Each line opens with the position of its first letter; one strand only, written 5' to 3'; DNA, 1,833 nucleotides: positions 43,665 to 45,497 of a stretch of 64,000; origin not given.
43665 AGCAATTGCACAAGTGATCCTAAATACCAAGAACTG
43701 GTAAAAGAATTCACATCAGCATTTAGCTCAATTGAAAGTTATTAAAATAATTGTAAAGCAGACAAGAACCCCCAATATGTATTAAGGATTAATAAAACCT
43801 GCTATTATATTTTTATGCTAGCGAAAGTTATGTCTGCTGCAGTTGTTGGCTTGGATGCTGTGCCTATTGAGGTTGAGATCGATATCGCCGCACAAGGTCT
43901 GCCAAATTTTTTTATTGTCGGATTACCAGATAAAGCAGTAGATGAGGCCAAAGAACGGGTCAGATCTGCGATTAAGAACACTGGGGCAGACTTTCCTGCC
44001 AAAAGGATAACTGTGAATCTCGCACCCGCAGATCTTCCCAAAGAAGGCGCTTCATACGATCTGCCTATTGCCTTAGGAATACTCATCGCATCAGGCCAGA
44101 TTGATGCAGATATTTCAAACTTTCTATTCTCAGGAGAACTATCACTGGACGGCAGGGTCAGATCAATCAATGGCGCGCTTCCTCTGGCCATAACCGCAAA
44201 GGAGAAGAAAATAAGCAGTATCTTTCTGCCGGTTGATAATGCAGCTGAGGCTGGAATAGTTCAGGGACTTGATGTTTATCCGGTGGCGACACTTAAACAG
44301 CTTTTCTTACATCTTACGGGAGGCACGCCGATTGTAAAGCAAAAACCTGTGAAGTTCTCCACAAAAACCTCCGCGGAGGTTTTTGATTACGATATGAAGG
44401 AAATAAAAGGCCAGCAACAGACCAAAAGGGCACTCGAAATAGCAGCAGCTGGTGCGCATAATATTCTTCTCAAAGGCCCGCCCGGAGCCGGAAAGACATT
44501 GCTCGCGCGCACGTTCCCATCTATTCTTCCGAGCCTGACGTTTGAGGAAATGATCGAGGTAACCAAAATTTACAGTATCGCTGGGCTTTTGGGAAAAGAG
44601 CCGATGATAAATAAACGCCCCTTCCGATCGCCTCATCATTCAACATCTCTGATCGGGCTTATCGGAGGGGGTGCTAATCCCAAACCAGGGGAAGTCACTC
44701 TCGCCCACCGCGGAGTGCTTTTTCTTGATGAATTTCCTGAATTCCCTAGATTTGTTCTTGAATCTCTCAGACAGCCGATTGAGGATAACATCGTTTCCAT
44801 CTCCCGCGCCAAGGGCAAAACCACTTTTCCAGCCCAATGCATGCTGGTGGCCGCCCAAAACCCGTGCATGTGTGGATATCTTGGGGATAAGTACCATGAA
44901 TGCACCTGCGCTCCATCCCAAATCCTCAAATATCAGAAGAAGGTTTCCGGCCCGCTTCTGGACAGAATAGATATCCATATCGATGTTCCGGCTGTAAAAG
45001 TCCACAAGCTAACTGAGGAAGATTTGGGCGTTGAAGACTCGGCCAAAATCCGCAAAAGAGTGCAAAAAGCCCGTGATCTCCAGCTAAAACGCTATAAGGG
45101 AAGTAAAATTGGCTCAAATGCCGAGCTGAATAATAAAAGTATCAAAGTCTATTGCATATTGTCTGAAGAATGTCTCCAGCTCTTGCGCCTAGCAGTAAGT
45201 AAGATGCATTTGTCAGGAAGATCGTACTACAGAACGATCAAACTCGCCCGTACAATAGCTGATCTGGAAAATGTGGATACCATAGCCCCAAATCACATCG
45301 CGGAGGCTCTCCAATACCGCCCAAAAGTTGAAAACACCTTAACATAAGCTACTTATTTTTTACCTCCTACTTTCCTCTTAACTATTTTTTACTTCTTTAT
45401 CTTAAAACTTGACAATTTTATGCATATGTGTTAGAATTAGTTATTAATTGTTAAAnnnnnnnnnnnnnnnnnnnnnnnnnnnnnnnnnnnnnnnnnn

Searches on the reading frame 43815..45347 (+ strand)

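Call 3: search_protein_families(library=pfam, proteins=[window:43815-45347:+], max_evalue=1)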
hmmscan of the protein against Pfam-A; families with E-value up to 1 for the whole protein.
window:43815-45347:+ (510 aa): 19 families
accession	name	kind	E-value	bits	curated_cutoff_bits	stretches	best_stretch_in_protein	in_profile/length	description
PF01078.27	Mg_chelatase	-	6.6e-93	310.3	20.3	1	193-398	1-206/207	Magnesium chelatase, subunit ChlI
PF13541.12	ChlI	-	3.6e-46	156.4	27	1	20-142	1-121/121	Subunit ChlI of Mg-chelatase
PF13335.12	Mg_chelatase_C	-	1.2e-29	103.2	26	1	407-502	2-94/94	Magnesium chelatase, subunit ChlI C-terminal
PF00493.29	MCM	-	1.4e-09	37.9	23.3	1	290-358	113-181/224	MCM P-loop domain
PF05362.19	Lon_C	-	3.5e-07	30.4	21.1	1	44-145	72-175/205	Lon protease (S16) C-terminal proteolytic domain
PF07728.20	AAA_5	-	6.3e-07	29.9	22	1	216-352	1-125/139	AAA domain (dynein-related subfamily)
PF00158.32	Sigma54_activat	-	5.1e-06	26.7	20.2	2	285-349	80-142/168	Sigma-54 interaction domain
PF05496.18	RuvB_N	-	2.7e-05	24.4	27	1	194-233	6-52/159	Holliday junction DNA helicase RuvB P-loop domain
PF13191.12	AAA_16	-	0.0014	19.6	32.6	1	204-237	13-48/167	AAA ATPase domain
PF01695.23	IstB_IS21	-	0.0047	16.9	24.1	1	180-233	57-111/238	IstB-like ATP binding protein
PF20030.5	bpMoxR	-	0.0049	16.4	27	1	198-246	15-63/205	MoxR domain in the MoxR-vWA-beta-propeller ternary systems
PF00004.35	AAA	-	0.013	16.4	21.2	1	217-234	1-18/131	ATPase family associated with various cellular activities (AAA)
PF13401.12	AAA_22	-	0.015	16.1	27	1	214-239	5-30/130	AAA domain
PF20720.3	nSTAND3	-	0.032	14.4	27.2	1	204-233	8-36/155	Novel STAND NTPase 3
PF14532.12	Sigma54_activ_2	-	0.1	13.3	25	1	201-234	8-41/138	Sigma-54 interaction domain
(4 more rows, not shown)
